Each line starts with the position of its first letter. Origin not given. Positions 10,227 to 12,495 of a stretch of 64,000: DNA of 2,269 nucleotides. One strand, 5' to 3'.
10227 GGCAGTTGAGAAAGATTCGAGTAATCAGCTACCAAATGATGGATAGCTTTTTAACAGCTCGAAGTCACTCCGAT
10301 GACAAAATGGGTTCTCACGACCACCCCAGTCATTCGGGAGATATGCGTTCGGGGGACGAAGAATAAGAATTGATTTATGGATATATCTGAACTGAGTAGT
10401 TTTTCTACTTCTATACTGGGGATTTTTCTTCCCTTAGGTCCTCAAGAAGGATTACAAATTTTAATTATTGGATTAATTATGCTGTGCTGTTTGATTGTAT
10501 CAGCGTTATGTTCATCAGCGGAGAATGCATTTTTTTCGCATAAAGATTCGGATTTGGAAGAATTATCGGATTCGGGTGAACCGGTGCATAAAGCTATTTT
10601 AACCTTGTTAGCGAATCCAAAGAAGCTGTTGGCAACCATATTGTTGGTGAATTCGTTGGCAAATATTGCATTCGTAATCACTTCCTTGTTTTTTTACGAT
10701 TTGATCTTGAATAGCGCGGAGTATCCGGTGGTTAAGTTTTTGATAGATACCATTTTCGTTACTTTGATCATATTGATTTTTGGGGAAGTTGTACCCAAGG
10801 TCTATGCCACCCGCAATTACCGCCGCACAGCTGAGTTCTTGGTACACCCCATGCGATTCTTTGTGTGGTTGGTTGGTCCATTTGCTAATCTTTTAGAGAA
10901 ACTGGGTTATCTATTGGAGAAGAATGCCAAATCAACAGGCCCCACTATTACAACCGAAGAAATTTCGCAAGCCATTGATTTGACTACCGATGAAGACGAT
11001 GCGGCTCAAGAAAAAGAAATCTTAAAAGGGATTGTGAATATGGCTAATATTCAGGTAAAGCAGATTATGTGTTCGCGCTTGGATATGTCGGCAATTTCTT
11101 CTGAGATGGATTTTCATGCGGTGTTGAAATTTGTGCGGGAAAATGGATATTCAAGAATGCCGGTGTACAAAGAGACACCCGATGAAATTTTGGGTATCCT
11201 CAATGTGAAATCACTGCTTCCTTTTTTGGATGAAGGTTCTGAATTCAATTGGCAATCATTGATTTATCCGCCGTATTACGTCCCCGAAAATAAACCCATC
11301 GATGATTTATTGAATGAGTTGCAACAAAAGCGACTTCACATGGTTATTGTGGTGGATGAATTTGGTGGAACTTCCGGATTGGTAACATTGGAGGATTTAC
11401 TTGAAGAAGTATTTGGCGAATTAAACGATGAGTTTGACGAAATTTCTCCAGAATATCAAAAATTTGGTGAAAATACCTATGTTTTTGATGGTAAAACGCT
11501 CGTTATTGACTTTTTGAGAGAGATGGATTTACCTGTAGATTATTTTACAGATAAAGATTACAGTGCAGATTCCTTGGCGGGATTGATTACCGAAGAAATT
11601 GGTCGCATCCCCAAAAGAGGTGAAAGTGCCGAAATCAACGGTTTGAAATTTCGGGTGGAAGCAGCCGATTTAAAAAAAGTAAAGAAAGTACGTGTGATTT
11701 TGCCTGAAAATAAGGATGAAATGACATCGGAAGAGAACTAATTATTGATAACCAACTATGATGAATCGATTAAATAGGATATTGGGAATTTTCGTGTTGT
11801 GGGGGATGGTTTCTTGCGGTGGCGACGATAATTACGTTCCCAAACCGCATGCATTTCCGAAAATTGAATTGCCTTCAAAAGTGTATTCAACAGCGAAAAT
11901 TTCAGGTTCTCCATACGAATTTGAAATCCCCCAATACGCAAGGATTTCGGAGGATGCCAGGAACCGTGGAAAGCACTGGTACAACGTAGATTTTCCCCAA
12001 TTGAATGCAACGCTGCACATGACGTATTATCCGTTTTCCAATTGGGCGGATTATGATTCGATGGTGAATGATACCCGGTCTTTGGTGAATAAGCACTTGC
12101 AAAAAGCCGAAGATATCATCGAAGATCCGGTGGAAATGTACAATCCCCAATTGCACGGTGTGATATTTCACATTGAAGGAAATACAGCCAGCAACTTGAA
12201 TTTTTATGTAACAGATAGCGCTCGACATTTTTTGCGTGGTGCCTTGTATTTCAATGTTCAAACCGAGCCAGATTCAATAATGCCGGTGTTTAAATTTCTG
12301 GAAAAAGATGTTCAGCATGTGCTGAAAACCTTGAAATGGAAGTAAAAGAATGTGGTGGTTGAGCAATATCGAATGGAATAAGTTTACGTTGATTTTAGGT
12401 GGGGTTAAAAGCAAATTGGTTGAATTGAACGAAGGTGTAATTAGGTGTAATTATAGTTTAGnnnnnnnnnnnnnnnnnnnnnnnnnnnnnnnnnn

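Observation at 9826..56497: Strongly over-represented 10-mer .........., scattered on both strands and in all reading frames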

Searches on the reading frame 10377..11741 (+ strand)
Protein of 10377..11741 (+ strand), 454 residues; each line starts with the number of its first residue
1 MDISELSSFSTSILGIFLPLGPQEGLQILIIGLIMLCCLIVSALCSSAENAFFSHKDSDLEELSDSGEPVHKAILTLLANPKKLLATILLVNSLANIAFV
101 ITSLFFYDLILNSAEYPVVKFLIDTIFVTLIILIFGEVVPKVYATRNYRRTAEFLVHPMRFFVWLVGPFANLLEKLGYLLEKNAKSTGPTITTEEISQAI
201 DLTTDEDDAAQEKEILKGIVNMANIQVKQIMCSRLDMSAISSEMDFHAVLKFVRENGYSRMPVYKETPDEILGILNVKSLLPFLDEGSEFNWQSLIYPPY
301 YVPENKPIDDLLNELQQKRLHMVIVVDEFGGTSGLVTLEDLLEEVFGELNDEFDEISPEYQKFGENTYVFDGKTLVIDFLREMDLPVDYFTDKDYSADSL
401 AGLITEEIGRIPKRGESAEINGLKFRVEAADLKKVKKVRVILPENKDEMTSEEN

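Call 25: search_protein_families(library=pfam, proteins=[window:10377-11741:+], max_evalue=1e-8)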
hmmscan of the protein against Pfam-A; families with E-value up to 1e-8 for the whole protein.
window:10377-11741:+ (454 aa): 3 families
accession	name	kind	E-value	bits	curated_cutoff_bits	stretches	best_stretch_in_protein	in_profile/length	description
PF01595.25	CNNM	-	5.6e-36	124.3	28.4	1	33-210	1-178/181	Cyclin M transmembrane N-terminal domain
PF03471.22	CorC_HlyC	-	4.3e-16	59.1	27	1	364-442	4-79/81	Transporter associated domain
PF00571.33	CBS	-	3e-14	53.5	24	0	298-345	8-55/57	CBS domain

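Call 27: find_homologous_proteins(query=window:10377-11741:+, max_evalue=1e-60)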
Query window:10377-11741:+ (454 aa): 7338 proteins with E <= 1e-60 among 8000 candidates; the best 120 are listed.
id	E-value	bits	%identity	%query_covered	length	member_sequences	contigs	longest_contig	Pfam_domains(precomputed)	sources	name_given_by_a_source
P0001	5.0e-283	957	96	100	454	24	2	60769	PF01595.26,PF03471.23,PF00571.34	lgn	-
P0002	2.3e-281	951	94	100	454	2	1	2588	PF01595.26,PF03471.23,PF00571.34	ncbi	-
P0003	1.5e-184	632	64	97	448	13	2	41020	PF01595.26,PF03471.23,PF00571.34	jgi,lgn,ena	-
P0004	2.5e-179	615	65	93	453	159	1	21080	PF01595.26,PF03471.23,PF00571.34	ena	-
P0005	8.3e-179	613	65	87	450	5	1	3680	PF01595.26,PF03471.23,PF00571.34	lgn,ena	-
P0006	1.9e-178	612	65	91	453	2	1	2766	PF01595.26,PF03471.23,PF00571.34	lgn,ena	-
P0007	5.1e-178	611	64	94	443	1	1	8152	PF01595.26,PF03471.23,PF00571.34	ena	-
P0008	1.6e-177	609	65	94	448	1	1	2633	PF01595.26,PF03471.23,PF00571.34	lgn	-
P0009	2.9e-177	608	62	96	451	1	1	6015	PF01595.26,PF03471.23,PF00571.34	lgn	-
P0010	3.3e-177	608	62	96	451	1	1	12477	PF01595.26,PF03471.23,PF00571.34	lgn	-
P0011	3.9e-177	608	62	96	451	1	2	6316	PF01595.26,PF03471.23,PF00571.34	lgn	-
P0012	4.1e-177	608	62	96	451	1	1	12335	PF01595.26,PF03471.23,PF00571.34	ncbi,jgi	jgi:gliding motility-associated protein GldE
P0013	5.2e-177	607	62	97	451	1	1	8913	PF01595.26,PF03471.23,PF00571.34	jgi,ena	jgi:gliding motility-associated protein GldE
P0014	6.6e-177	607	62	96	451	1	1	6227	PF01595.26,PF03471.23,PF00571.34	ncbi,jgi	ncbi:MAG: hypothetical protein RL263_1241 [Bacteroidota bacterium]|jgi:gliding motility-associated p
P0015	7.2e-177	607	62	96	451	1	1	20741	PF01595.26,PF03471.23,PF00571.34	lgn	-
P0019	1.1e-176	606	62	97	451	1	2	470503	PF01595.26,PF03471.23,PF00571.34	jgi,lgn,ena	jgi:gliding motility-associated protein GldE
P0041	4.4e-175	601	64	93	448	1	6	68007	PF01595.26,PF03471.23,PF00571.34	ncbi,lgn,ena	-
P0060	1.2e-168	580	59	94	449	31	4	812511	PF01595.26,PF03471.23,PF00571.34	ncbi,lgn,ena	-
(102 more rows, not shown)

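Call 28: find_encoding_contigs(protein=P0001, flank=10000, max_places=10)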
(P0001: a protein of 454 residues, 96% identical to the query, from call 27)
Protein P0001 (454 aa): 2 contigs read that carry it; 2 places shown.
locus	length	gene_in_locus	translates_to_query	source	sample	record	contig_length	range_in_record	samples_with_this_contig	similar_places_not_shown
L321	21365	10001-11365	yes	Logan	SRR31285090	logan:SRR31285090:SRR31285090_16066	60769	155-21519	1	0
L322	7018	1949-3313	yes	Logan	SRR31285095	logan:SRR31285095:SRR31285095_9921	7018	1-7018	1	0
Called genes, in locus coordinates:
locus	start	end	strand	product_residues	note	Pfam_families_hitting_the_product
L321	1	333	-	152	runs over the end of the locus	PF02590:SPOUT_MTase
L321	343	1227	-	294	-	PF00691:OmpA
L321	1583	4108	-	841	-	PF13620:CarboxypepD_reg, PF13715:CarbopepD_reg_2 (weak)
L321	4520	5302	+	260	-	PF01036:Bac_rhodopsin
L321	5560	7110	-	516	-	PF10150:RNase_E_G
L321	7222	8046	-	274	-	PF13181:TPR_8 (faint)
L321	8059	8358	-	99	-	PF00216:Bac_DNA_binding, PF18291:HU-HIG (weak)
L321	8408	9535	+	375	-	PF00730:HhH-GPD, PF00633:HHH (weak), PF14815:NUDIX_4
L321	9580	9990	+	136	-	PF00436:SSB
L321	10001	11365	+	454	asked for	PF01595:CNNM, PF00571:CBS, PF03471:CorC_HlyC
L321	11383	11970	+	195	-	PF25593:GldD_lipo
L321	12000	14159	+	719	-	PF13431:TPR_17 (faint), PF07676:PD40, PF00691:OmpA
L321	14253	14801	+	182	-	-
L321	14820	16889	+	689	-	PF00801:PKD (faint), PF18962:Por_Secre_tail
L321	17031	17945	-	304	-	-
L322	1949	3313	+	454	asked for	PF01595:CNNM, PF00571:CBS, PF03471:CorC_HlyC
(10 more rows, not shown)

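Call 29: find_encoding_contigs(protein=P0003, flank=10000, max_places=4)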
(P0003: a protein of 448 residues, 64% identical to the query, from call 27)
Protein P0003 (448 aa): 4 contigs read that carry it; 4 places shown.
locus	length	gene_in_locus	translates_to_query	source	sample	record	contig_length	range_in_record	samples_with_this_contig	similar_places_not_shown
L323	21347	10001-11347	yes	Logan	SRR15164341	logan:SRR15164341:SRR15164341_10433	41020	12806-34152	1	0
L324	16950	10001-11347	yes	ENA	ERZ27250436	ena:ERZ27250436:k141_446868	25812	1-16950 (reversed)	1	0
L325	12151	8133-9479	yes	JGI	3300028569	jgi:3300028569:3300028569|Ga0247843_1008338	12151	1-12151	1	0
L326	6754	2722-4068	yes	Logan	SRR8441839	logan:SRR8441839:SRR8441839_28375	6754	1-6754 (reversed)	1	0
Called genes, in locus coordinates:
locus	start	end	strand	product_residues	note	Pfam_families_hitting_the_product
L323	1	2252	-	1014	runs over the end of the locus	PF13585:CHU_C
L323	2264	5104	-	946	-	PF18962:Por_Secre_tail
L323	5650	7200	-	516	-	PF10150:RNase_E_G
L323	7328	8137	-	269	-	-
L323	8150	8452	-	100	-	PF00216:Bac_DNA_binding, PF18291:HU-HIG (weak)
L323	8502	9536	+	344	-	PF00730:HhH-GPD, PF00633:HHH (faint), PF14815:NUDIX_4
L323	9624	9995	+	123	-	PF00436:SSB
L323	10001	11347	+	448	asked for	PF01595:CNNM, PF00571:CBS (weak), PF03471:CorC_HlyC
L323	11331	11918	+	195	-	PF25593:GldD_lipo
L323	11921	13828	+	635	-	PF07719:TPR_2 (faint), PF13431:TPR_17 (faint), PF07676:PD40 (weak), PF00691:OmpA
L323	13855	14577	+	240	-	PF18306:LDcluster4, PF03641:Lysine_decarbox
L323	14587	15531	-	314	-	PF02265:S1-P1_nuclease (faint)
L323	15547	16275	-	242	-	PF03740:PdxJ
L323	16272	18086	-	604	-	-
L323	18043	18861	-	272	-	-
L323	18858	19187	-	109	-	PF00376:MerR, PF13411:MerR_1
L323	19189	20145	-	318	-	PF01551:Peptidase_M23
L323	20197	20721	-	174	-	PF25084:LbH_EIF2B (faint), PF00132:Hexapep (weak)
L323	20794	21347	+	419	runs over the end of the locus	PF01979:Amidohydro_1, PF07969:Amidohydro_3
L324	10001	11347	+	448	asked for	PF01595:CNNM, PF00571:CBS (weak), PF03471:CorC_HlyC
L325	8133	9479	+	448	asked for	PF01595:CNNM, PF00571:CBS (weak), PF03471:CorC_HlyC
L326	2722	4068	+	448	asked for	PF01595:CNNM, PF00571:CBS (weak), PF03471:CorC_HlyC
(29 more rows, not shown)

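Call 31: find_encoding_contigs(protein=P0004, flank=10000, max_places=2)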
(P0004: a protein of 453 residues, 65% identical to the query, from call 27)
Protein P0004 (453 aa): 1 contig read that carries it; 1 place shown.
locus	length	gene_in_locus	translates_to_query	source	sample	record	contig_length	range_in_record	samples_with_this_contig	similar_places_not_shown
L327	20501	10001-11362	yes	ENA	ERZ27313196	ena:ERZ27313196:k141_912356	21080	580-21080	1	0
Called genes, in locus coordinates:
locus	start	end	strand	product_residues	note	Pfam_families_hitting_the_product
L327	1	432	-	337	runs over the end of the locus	?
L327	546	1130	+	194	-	PF02075:RuvC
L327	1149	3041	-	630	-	PF03485:Arg_tRNA_synt_N (faint), PF00750:tRNA-synt_1d, PF05746:DALR_1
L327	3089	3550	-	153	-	PF02590:SPOUT_MTase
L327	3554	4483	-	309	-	PF00691:OmpA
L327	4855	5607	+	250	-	PF01036:Bac_rhodopsin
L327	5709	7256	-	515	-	PF10150:RNase_E_G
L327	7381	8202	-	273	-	-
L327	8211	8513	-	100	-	PF00216:Bac_DNA_binding, PF18291:HU-HIG (weak)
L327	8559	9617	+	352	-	PF00730:HhH-GPD, PF00633:HHH, PF14815:NUDIX_4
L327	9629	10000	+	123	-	PF00436:SSB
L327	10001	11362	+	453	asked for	PF01595:CNNM, PF00571:CBS, PF03471:CorC_HlyC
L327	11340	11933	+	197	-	PF25593:GldD_lipo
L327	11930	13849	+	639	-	PF24575:TPR_Slam (weak), PF07676:PD40 (weak), PF00691:OmpA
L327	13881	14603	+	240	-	PF18306:LDcluster4, PF03641:Lysine_decarbox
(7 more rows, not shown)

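Call 32: find_encoding_contigs(protein=P0019, flank=10000, max_places=2)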
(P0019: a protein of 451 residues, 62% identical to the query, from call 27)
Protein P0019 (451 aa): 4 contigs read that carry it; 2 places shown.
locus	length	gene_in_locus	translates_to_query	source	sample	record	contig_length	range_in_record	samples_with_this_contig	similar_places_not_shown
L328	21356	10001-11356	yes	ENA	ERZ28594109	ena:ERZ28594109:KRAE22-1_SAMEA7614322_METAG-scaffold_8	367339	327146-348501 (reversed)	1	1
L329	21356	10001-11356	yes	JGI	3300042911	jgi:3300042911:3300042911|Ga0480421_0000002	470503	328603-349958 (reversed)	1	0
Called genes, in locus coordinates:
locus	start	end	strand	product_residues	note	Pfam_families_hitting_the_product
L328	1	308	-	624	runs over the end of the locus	PF03485:Arg_tRNA_synt_N (weak), PF00750:tRNA-synt_1d, PF05746:DALR_1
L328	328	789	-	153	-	PF02590:SPOUT_MTase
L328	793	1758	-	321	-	PF00691:OmpA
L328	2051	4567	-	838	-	PF13620:CarboxypepD_reg, PF13715:CarbopepD_reg_2 (weak)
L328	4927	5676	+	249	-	PF01036:Bac_rhodopsin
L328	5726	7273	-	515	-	PF10150:RNase_E_G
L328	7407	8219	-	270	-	-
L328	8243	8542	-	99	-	PF00216:Bac_DNA_binding, PF18291:HU-HIG (weak)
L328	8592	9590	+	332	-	PF00730:HhH-GPD, PF00633:HHH (weak), PF14815:NUDIX_4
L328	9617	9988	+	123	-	PF00436:SSB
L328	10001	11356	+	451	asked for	PF01595:CNNM, PF00571:CBS, PF03471:CorC_HlyC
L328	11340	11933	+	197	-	PF25593:GldD_lipo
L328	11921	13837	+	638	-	PF13431:TPR_17 (faint), PF07676:PD40 (weak), PF00691:OmpA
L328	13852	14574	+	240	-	PF18306:LDcluster4, PF03641:Lysine_decarbox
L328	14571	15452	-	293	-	-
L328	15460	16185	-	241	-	PF03740:PdxJ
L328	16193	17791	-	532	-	PF12836:HHH_3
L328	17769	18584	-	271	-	-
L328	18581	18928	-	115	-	PF00376:MerR, PF13411:MerR_1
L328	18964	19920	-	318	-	PF01551:Peptidase_M23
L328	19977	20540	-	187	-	PF25087:GMPPB_C (faint), PF25084:LbH_EIF2B (faint), PF00132:Hexapep (weak)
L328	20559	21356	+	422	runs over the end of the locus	PF07969:Amidohydro_3 (weak), PF01979:Amidohydro_1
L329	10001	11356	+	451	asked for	PF01595:CNNM, PF00571:CBS, PF03471:CorC_HlyC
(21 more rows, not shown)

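Call 33: find_encoding_contigs(protein=P0060, flank=10000, max_places=2)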
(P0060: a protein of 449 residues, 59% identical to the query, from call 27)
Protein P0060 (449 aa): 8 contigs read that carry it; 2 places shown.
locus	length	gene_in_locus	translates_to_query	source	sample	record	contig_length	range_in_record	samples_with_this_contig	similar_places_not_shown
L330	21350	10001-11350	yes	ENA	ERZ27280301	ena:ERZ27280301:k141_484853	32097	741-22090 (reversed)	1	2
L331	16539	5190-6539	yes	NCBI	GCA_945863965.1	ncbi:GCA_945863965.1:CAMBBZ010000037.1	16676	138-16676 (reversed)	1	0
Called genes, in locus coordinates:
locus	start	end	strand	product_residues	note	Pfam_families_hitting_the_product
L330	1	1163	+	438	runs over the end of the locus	PF00144:Beta-lactamase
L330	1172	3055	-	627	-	PF00750:tRNA-synt_1d, PF05746:DALR_1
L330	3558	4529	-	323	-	PF00691:OmpA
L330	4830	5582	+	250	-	PF01036:Bac_rhodopsin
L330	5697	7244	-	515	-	PF10150:RNase_E_G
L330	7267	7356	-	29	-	-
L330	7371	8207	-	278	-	PF13181:TPR_8 (faint)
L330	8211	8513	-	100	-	PF00216:Bac_DNA_binding, PF18291:HU-HIG (weak)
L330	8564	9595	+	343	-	PF00730:HhH-GPD, PF00633:HHH (weak), PF14815:NUDIX_4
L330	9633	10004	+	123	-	PF00436:SSB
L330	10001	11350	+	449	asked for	PF01595:CNNM, PF00571:CBS (weak), PF03471:CorC_HlyC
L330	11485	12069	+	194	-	PF25593:GldD_lipo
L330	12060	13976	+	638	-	PF07676:PD40 (weak), PF00691:OmpA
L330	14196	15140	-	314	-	-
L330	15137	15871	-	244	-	PF03740:PdxJ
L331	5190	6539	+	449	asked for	PF01595:CNNM, PF00571:CBS (weak), PF03471:CorC_HlyC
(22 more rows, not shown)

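Call 34: find_encoding_contigs(protein=P0041, flank=10000, max_places=2)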
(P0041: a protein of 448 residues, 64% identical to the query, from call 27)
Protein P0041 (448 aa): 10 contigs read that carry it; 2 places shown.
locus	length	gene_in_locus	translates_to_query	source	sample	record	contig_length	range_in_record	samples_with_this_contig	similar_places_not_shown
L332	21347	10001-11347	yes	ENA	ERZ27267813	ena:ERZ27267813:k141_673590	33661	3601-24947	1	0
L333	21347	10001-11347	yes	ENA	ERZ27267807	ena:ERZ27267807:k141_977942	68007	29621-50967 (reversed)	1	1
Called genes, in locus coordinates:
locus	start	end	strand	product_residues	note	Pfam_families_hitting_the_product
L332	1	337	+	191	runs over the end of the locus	PF02075:RuvC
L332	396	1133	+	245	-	PF04402:SIMPL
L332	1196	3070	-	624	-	PF00750:tRNA-synt_1d, PF05746:DALR_1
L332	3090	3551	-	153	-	PF02590:SPOUT_MTase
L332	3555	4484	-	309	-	PF00691:OmpA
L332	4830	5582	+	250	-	PF01036:Bac_rhodopsin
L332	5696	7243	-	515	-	PF10150:RNase_E_G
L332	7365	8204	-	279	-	-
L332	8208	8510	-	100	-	PF00216:Bac_DNA_binding, PF18291:HU-HIG (weak)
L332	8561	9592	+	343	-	PF00730:HhH-GPD, PF00633:HHH (weak), PF14815:NUDIX_4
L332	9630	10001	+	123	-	PF00436:SSB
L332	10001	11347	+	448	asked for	PF01595:CNNM, PF00571:CBS (weak), PF03471:CorC_HlyC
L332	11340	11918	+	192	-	PF25593:GldD_lipo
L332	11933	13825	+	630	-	PF07676:PD40 (weak), PF00691:OmpA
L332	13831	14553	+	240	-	PF18306:LDcluster4, PF03641:Lysine_decarbox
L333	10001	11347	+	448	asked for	PF01595:CNNM, PF00571:CBS (weak), PF03471:CorC_HlyC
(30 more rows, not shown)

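Call 45: search_protein_families(library=pfam, proteins=[L328:16193-17791:-, L323:16272-18086:-], max_evalue=0.01)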
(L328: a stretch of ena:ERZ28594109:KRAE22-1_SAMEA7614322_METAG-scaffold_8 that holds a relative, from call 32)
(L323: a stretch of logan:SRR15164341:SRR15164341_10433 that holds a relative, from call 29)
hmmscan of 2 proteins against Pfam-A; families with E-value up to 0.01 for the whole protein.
L328:16193-17791:- (532 aa): 1 family
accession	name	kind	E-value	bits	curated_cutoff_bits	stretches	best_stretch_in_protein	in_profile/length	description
PF12836.13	HHH_3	-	1.3e-07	32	27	1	44-103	4-64/65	Helix-hairpin-helix motif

L323:16272-18086:- (604 aa): 0 families

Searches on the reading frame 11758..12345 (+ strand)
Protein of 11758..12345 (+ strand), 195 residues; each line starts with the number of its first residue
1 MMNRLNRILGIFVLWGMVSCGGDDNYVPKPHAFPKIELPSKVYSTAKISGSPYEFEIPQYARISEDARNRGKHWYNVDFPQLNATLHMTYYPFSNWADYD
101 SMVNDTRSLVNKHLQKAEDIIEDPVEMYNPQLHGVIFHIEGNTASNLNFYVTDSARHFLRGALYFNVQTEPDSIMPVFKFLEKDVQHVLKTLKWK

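Call 25: search_protein_families(library=pfam, proteins=[window:11758-12345:+], max_evalue=1e-8)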
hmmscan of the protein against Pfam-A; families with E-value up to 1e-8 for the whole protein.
window:11758-12345:+ (195 aa): 1 family
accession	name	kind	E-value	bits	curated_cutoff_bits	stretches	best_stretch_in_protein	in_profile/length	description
PF25593.1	GldD_lipo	-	8.6e-58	195.4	27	1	24-194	2-170/170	Gliding motility lipoprotein GldD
